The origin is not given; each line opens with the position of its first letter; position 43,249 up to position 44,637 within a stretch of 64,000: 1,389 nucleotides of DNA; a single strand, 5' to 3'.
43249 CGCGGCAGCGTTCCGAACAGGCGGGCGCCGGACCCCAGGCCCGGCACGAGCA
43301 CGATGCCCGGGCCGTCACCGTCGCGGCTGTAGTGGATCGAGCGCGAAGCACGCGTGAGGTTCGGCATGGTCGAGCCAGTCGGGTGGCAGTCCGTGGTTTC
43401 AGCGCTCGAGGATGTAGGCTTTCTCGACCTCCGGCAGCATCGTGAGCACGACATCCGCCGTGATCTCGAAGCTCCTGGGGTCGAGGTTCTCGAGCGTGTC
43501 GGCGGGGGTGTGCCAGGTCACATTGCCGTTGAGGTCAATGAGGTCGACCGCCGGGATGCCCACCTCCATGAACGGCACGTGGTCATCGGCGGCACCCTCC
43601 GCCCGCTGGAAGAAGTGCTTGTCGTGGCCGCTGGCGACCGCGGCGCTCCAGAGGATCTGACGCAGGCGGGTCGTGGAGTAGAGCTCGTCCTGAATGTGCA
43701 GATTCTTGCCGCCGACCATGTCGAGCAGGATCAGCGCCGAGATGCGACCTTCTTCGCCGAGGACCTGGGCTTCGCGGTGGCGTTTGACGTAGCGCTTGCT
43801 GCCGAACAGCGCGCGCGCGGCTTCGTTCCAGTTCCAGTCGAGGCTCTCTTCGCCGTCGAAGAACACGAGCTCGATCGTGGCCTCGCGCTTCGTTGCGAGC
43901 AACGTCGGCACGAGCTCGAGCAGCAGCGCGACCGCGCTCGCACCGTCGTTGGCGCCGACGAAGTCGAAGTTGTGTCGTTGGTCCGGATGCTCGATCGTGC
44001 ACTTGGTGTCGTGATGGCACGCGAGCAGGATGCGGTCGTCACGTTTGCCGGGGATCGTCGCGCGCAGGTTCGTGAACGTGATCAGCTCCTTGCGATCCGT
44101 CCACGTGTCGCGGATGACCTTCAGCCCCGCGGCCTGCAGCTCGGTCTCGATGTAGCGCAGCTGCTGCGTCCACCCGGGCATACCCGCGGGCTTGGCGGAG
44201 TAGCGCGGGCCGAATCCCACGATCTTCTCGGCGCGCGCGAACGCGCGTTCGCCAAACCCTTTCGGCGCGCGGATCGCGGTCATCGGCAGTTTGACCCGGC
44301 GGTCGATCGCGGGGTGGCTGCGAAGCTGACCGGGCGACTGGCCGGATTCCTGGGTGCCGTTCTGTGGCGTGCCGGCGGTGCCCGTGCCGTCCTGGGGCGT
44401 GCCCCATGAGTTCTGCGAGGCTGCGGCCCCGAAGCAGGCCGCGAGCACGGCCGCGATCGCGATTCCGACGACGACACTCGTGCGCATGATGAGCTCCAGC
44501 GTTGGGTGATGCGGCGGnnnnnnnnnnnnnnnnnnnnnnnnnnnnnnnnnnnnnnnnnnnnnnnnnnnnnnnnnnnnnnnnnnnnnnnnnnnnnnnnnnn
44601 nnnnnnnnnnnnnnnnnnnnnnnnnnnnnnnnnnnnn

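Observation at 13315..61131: Gln at the predicted +1 position of essentially every Sec-type signal peptide in the window (a Q-rule)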

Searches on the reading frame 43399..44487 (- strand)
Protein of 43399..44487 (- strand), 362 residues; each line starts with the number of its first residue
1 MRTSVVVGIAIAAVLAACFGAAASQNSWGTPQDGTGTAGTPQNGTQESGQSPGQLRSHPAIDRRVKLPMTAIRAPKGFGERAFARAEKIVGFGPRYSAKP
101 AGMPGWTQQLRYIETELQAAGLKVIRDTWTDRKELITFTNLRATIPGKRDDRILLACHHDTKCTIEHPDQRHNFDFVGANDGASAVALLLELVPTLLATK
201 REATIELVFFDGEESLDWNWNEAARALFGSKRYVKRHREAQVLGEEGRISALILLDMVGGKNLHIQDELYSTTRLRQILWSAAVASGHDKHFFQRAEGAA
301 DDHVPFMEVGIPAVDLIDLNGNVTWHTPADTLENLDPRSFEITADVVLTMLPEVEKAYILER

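Call 8: search_protein_families(library=pfam, proteins=[window:43399-44487:-])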
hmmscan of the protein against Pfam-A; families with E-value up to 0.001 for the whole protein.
window:43399-44487:- (362 aa): 1 family
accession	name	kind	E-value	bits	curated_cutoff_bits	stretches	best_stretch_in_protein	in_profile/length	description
PF04389.22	Peptidase_M28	-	1.9e-33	116.3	21.3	1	140-349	1-191/193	Peptidase family M28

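Call 14: search_solved_structures(query=window:43399-44487:-, max_evalue=0.001, show_alignments=3)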
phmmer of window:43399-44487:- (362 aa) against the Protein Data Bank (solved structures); distinct sequences matched with E-value up to 0.001: 44.
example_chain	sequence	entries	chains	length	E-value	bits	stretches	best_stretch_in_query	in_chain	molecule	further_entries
7d18_A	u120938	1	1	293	4.3e-30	107.8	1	114-352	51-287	Peptidase M28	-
7d1b_A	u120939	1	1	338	2e-23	85.9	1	80-347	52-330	Leucine aminopeptidase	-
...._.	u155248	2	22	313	2e-21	79.3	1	98-345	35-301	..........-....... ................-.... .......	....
3pb4_X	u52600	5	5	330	2.2e-21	79.2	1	97-344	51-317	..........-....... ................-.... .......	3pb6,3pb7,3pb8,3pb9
7cje_A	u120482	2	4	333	3.2e-21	78.7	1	73-357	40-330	Glutamine cyclotransferase-related protein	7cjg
6qql_A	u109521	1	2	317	3.4e-21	78.6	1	78-357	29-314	Glutamine cyclotransferase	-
4f9u_A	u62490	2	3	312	3.3e-20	75.3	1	102-336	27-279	CG32412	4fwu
3gux_A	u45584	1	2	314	5.1e-20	74.7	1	62-349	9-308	putative Zn-dependent exopeptidase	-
3tc8_A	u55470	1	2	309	1.6e-19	73.1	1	71-350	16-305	Leucine aminopeptidase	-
6qro_A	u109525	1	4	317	4.2e-19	71.7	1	72-351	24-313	Glutamine cyclotransferase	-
4f9v_A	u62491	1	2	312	4.3e-19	71.7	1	102-336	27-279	CG32412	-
4fuu_A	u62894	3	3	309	1.2e-18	70.1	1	72-350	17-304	Leucine aminopeptidase | Glutamine cyclotransferase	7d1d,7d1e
2zee_A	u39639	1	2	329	1.3e-16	63.5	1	136-341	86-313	Glutaminyl-peptide cyclotransferase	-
3si2_A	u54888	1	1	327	5.1e-16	61.5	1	116-341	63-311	Glutaminyl-peptide cyclotransferase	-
7coz_A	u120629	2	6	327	6.8e-16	61.1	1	135-341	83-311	Glutaminyl-peptide cyclotransferase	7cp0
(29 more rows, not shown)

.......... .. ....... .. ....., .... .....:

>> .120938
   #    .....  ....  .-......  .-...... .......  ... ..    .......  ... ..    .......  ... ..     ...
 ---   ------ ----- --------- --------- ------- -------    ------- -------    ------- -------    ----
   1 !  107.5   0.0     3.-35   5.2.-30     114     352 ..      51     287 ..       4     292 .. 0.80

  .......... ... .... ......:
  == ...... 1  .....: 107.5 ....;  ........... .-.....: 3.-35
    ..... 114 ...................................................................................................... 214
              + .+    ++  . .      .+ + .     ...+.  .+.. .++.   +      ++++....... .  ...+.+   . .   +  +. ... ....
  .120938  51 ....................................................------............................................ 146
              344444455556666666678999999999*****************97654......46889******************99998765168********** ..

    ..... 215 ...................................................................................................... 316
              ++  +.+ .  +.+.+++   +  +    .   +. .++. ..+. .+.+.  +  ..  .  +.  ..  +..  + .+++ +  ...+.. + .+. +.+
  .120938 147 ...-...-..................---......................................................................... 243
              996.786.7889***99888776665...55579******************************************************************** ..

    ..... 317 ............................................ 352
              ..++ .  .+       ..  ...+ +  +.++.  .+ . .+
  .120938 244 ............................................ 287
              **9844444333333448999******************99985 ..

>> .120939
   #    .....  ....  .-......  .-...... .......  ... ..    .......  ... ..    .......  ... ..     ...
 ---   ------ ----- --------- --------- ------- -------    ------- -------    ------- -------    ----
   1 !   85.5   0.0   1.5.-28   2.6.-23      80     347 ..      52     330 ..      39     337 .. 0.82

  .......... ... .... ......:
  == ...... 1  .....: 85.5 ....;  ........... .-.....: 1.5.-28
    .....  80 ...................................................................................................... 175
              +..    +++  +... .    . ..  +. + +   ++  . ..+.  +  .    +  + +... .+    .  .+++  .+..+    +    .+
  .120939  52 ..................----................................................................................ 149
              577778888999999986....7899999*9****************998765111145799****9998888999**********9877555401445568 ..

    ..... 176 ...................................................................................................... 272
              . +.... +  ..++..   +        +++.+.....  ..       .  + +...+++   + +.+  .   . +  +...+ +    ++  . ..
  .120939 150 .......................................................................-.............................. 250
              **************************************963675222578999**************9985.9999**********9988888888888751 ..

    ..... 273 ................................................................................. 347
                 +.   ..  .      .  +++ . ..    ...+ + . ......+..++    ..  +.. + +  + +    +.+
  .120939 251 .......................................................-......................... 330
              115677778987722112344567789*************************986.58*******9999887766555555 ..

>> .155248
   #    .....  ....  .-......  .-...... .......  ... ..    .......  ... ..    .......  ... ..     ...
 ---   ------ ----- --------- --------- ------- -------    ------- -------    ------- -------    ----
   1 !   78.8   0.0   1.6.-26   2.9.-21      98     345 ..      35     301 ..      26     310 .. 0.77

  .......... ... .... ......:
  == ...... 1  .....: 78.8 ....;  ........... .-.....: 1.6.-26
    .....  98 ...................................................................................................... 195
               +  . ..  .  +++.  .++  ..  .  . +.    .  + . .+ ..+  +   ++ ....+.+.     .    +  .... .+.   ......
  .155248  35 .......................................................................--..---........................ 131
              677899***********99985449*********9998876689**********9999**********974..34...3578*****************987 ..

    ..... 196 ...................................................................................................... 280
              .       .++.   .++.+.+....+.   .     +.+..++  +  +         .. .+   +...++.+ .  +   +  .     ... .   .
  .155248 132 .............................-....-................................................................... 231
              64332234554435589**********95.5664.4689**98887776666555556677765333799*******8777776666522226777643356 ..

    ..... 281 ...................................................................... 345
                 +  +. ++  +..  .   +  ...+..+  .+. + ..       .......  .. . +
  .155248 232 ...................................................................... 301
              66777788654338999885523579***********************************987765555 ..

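Call 16: search_protein_families(library=ncbifam, proteins=[window:43399-44487:-], max_evalue=0.01)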
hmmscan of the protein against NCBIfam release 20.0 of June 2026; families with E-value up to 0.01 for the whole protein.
window:43399-44487:- (362 aa): 1 family
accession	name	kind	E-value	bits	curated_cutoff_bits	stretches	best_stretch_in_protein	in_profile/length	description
TIGR01900.1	dapE-gram_pos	equivalog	0.00069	18.6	304.2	1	147-215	54-125/351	succinyl-diaminopimelate desuccinylase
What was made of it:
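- Neither protein reached the curated cut-off of any NCBIfam model; the weak matches were to aminopeptidase and deacylase families (call 16).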

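Call 26: find_homologous_proteins(query=window:43399-44487:-, max_evalue=1e-10)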
Query window:43399-44487:- (362 aa): 2305 proteins with E <= 1e-10 among 8000 candidates; the best 120 are listed.
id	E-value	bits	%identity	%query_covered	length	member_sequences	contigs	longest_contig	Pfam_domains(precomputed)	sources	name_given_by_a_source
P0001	3.6e-243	824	100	100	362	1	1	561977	PF04389.23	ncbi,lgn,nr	ncbi:MAG: M28 family metallopeptidase [bacterium]|nr:M28 family metallopeptidase [bacterium]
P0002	4.1e-167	573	72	94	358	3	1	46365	PF04389.23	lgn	-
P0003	1.3e-164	565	69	100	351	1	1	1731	PF04389.23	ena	-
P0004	1.5e-157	542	71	90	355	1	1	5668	PF04389.23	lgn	-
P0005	8.0e-152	523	65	100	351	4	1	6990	PF04389.23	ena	-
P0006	1.4e-145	503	66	97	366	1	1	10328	PF04389.23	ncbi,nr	ncbi:MAG: Zn-dependent exopeptidase M28 [Planctomycetes bacterium]|nr:Zn-dependent exopeptidase M28 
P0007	1.5e-141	489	65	100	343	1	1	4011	PF04389.23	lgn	-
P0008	1.3e-140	486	71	83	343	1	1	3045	PF04389.23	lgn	-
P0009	2.8e-140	485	64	95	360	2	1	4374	PF04389.23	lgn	-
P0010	3.3e-140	485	62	99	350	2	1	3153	PF04389.23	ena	-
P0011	5.8e-140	484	63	100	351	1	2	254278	PF04389.23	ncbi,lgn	-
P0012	7.4e-140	484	62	100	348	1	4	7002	PF04389.23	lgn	-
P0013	9.5e-140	483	63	100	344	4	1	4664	PF04389.23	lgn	-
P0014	1.5e-139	483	65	96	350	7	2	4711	PF04389.23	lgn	-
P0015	1.6e-139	483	64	99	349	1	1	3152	PF04389.23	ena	-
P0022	5.3e-138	478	69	84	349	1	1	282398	PF04389.23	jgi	jgi:glutaminyl-peptide cyclotransferase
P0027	1.4e-137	476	61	99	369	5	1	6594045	PF04389.23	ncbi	ncbi:MAG: M28 family peptidase [Planctomycetota bacterium]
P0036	1.0e-136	473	64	94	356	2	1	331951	PF04389.23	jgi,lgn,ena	-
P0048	3.7e-135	468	61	100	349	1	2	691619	PF04389.23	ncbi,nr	ncbi:MAG: M28 family peptidase [Planctomycetes bacterium]|nr:M28 family peptidase [Planctomycetota b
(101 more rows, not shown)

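Call 29: find_encoding_contigs(protein=P0001, flank=2000, max_places=4)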
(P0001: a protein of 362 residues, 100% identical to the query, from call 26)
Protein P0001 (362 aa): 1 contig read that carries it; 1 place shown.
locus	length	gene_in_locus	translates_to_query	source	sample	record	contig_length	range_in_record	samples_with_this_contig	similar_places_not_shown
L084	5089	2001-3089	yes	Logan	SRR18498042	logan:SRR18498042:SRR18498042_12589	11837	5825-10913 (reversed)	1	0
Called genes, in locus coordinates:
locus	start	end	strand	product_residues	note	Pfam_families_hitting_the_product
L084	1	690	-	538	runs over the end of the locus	?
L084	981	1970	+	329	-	PF04389:Peptidase_M28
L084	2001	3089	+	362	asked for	PF04389:Peptidase_M28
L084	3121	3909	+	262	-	PF00561:Abhydrolase_1, PF12146:Hydrolase_4, PF12697:Abhydrolase_6, PF20408:Abhydrolase_11 (faint)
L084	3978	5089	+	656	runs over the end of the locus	PF00989:PAS (weak), PF08448:PAS_4 (faint), PF13426:PAS_9, PF08447:PAS_3, PF00512:HisKA, PF02518:HATPase_c, PF00072:Response_reg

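Call 41: find_encoding_contigs(protein=P0027, flank=10000, max_places=2)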
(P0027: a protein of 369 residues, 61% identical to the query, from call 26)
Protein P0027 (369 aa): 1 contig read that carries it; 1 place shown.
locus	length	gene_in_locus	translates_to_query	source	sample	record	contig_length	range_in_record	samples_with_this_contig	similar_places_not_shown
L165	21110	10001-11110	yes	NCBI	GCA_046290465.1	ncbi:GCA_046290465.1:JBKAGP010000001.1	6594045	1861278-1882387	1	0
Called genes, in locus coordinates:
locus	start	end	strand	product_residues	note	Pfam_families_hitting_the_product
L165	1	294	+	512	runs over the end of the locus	PF00293:NUDIX, PF00753:Lactamase_B, PF12706:Lactamase_B_2 (weak), PF17778:WHD_BLACT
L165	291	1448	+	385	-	PF07690:MFS_1, PF12832:MFS_1_like (weak), PF07690:MFS_1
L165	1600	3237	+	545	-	-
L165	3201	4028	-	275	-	PF14378:PAP2_3, PF01569:PAP2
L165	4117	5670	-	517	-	PF04293:SpoVR, PF24755:SpoVR_C (weak)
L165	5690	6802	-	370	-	PF04285:DUF444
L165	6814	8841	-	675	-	PF08298:AAA_PrkA, PF06798:PrkA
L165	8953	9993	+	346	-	PF04389:Peptidase_M28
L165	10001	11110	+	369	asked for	PF04389:Peptidase_M28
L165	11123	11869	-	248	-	PF13527:Acetyltransf_9 (faint), PF00583:Acetyltransf_1, PF13673:Acetyltransf_10, PF13508:Acetyltransf_7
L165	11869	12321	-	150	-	PF04657:DMT_YdcZ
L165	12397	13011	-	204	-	PF00027:cNMP_binding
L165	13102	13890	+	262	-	PF00561:Abhydrolase_1, PF12146:Hydrolase_4, PF12697:Abhydrolase_6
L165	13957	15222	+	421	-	PF18943:DUF5690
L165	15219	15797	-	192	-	PF01966:HD (weak)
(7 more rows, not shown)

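Call 42: find_encoding_contigs(protein=P0048, flank=10000, max_places=2)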
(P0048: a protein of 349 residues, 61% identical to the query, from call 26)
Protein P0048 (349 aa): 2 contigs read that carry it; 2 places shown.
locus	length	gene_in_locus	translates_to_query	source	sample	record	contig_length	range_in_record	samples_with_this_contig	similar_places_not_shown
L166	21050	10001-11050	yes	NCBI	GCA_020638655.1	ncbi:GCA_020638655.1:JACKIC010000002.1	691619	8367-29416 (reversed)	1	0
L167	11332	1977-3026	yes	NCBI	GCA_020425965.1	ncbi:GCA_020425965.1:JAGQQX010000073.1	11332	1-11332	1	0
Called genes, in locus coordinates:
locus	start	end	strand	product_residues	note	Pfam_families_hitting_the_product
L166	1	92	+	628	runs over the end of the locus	-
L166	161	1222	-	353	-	-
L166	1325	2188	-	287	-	PF14378:PAP2_3, PF01569:PAP2, PF14360:PAP2_C (weak)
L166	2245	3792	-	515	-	PF04293:SpoVR, PF24755:SpoVR_C (weak)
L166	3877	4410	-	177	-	PF08818:DUF1801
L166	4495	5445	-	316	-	-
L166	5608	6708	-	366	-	PF04285:DUF444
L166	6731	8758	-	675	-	PF08298:AAA_PrkA, PF06798:PrkA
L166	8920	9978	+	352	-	PF04389:Peptidase_M28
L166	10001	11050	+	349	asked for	PF04389:Peptidase_M28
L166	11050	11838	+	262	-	PF00561:Abhydrolase_1, PF12146:Hydrolase_4, PF12697:Abhydrolase_6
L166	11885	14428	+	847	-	PF00512:HisKA, PF02518:HATPase_c, PF00072:Response_reg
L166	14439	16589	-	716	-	PF01841:Transglut_core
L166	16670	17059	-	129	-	-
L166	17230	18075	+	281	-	PF03705:CheR_N, PF08241:Methyltransf_11 (faint), PF13649:Methyltransf_25 (faint), PF01739:CheR, PF08242:Methyltransf_12 (faint)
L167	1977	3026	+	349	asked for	PF04389:Peptidase_M28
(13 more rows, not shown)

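Call 43: find_encoding_contigs(protein=P0036, flank=10000, max_places=2)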
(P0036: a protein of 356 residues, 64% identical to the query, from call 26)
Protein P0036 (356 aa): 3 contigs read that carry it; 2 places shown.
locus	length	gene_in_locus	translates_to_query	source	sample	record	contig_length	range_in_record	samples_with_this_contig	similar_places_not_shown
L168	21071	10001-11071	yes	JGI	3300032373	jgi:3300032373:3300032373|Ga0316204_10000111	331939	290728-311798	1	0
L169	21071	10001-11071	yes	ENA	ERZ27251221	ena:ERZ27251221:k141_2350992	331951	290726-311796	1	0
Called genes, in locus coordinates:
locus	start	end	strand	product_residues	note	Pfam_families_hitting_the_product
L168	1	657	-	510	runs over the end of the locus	PF04293:SpoVR, PF24755:SpoVR_C (weak)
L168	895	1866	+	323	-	PF04754:Transposase_31, PF14261:DUF4351 (weak)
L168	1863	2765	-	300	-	-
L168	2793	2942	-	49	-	-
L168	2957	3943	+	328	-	PF04754:Transposase_31, PF14261:DUF4351 (weak)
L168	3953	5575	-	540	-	PF02012:BNR (faint), PF13088:BNR_2 (weak)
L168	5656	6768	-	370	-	PF04285:DUF444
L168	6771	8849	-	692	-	PF08298:AAA_PrkA, PF06798:PrkA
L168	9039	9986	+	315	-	PF04389:Peptidase_M28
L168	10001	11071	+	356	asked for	PF04389:Peptidase_M28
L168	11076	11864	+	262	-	PF00561:Abhydrolase_1, PF12146:Hydrolase_4, PF12697:Abhydrolase_6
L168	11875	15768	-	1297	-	-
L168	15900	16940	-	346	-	-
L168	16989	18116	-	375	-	PF00890:FAD_binding_2 (weak), PF01266:DAO, PF12831:FAD_oxidored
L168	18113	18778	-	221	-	PF00702:Hydrolase, PF13419:HAD_2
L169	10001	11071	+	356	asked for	PF04389:Peptidase_M28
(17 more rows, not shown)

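Call 44: find_encoding_contigs(protein=P0022, flank=10000, max_places=2)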
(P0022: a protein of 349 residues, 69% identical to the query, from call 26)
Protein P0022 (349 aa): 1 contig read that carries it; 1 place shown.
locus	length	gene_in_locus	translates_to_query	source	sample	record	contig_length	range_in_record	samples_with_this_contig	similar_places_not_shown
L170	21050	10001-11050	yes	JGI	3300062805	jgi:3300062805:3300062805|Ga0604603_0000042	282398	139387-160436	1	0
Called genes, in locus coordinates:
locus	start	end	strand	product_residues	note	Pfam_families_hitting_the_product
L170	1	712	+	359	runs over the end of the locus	PF04754:Transposase_31, PF14261:DUF4351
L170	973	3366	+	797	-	PF00141:peroxidase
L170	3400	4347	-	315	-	-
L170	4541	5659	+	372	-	PF01676:Metalloenzyme (weak)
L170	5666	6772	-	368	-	PF04285:DUF444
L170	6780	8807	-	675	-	PF08298:AAA_PrkA, PF06798:PrkA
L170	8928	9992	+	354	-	PF04389:Peptidase_M28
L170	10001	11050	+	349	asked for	PF04389:Peptidase_M28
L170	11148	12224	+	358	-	-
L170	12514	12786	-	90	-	-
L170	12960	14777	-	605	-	PF00999:Na_H_Exchanger, PF02254:TrkA_N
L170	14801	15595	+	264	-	PF00561:Abhydrolase_1, PF12146:Hydrolase_4, PF12697:Abhydrolase_6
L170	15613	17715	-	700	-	PF01841:Transglut_core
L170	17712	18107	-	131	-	-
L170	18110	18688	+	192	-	PF00885:DMRL_synthase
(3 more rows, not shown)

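Call 51: predict_structure(alignment_id=A1)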
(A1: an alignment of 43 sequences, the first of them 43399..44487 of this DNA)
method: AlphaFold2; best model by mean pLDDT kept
length: 362 residues; sequences in the alignment: 43
mean_pLDDT: 87.3   pTM: 0.83
mean pLDDT of the five models: 87.3, 86.6, 85.5, 84.9, 84.7
residues with pLDDT >= 90: 242; 70-90: 66; 50-70: 29; < 50: 25
segments of 3 or more residues with pLDDT < 50: 26-29, 31-51
pLDDT, mean of each block of 10 residues (from residue 1): 70 67 51 42 40 77 98 98 98 78 85 98 97 88 98 96 80 83 97 98 98 77 80 96 96 97 96 98 98 94 96 95 89 97 99 98 85
secondary structure, 60 per line:
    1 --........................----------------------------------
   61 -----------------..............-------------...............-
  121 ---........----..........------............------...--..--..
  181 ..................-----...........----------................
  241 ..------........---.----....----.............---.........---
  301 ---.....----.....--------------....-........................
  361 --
elements in order: H3-26 H78-91 H105-119 E124-131 E136-145 E152-163 H179-198 E204-214 H225-242 E249-256 E265-268 H273-285 E292-297 H304-308 E313-317 H337-360

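Call 54: fold_search(model_id=the predicted structure, library=pdb)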
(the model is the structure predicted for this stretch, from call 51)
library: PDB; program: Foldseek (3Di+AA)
matches with E <= 10: 1360; with E <= 0.001: 326
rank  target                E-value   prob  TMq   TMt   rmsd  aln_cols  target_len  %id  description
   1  7d18                  2.5e-24  1.00  0.64  0.78   5.0       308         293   30  Crystal structure of Acidobacteriales bacterium glutaminyl cyclase (released 2021-04-14)
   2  7d1b                  5.6e-21  1.00  0.65  0.77   5.5       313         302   25  Crystal structure of Fimbriiglobus ruber glutaminyl cyclase (released 2021-04-14)
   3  3tc8_A                1.0e-20  1.00  0.64  0.79   3.8       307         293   25  Crystal structure of a Zn-dependent exopeptidase (BDI_3547) from Parabacteroides distasonis ATCC 8503 at 1.06 A resolu (released 2011-08-24)
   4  6qql_B                1.6e-20  1.00  0.66  0.81   3.6       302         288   26  Crystal structure of Porphyromonas gingivalis glutaminyl cyclase (released 2019-03-06)
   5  3tc8_B                1.6e-20  1.00  0.65  0.79   3.8       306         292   25  Crystal structure of a Zn-dependent exopeptidase (BDI_3547) from Parabacteroides distasonis ATCC 8503 at 1.06 A resolu (released 2011-08-24)
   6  7cjg_B                2.4e-20  1.00  0.63  0.81   3.2       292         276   27  Structural and kinetic characterization of Porphyromonas gingivalis glutaminyl cyclase (released 2021-05-05)
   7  6qql_A                2.4e-19  1.00  0.64  0.79   3.5       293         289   27  Crystal structure of Porphyromonas gingivalis glutaminyl cyclase (released 2019-03-06)
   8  4fuu                  3.1e-19  1.00  0.65  0.80   3.6       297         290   26  Crystal structure of a leucine aminopeptidase precursor (BT_2548) from Bacteroides thetaiotaomicron VPI-5482 at 1.30 A r (released 2012-10-31)
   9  6qro_A                3.1e-19  1.00  0.66  0.81   3.4       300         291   25  Crystal structure of Tannerella forsythia glutaminyl cyclase (released 2019-03-06)
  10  7d1e                  7.2e-19  1.00  0.65  0.80   3.5       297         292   26  Crystal structure of Bacteroides thetaiotaomicron glutaminyl cyclase bound to N-acetylhistamine (released 2021-04-14)
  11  7d1d                  1.2e-18  1.00  0.66  0.80   3.6       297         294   26  Crystal structure of Bacteroides thetaiotaomicron glutaminyl cyclase bound to 1-benzylimidazole (released 2021-04-14)
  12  4fai_B                1.9e-18  1.00  0.61  0.71   5.1       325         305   21  Crystal structure of mitochondrial isoform of glutaminyl cyclase from Drosophila melanogaster (released 2012-08-29)
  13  4fai_A                3.3e-18  1.00  0.60  0.71   5.2       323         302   21  Crystal structure of mitochondrial isoform of glutaminyl cyclase from Drosophila melanogaster (released 2012-08-29)
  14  4fbe_B                8.1e-18  1.00  0.61  0.72   5.1       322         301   21  Crystal structure of the C136A/C164A variant of mitochondrial isoform of glutaminyl cyclase from Drosophila melanogast (released 2012-08-29)
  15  4fbe_A                1.2e-17  1.00  0.60  0.71   4.8       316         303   20  Crystal structure of the C136A/C164A variant of mitochondrial isoform of glutaminyl cyclase from Drosophila melanogast (released 2012-08-29)
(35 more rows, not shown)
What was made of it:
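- On Type II (animal-type) glutaminyl cyclase: AF2 model pLDDT 87; Foldseek TM-score (target-normalised) about 0.8 to PgQC and TfQC (calls 51, 54).
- AF2 model (pLDDT 87): the top 28 Foldseek hits are all cyclases, led by Acidobacteriales QC and Fimbriiglobus ruber QC (calls 51, 54).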
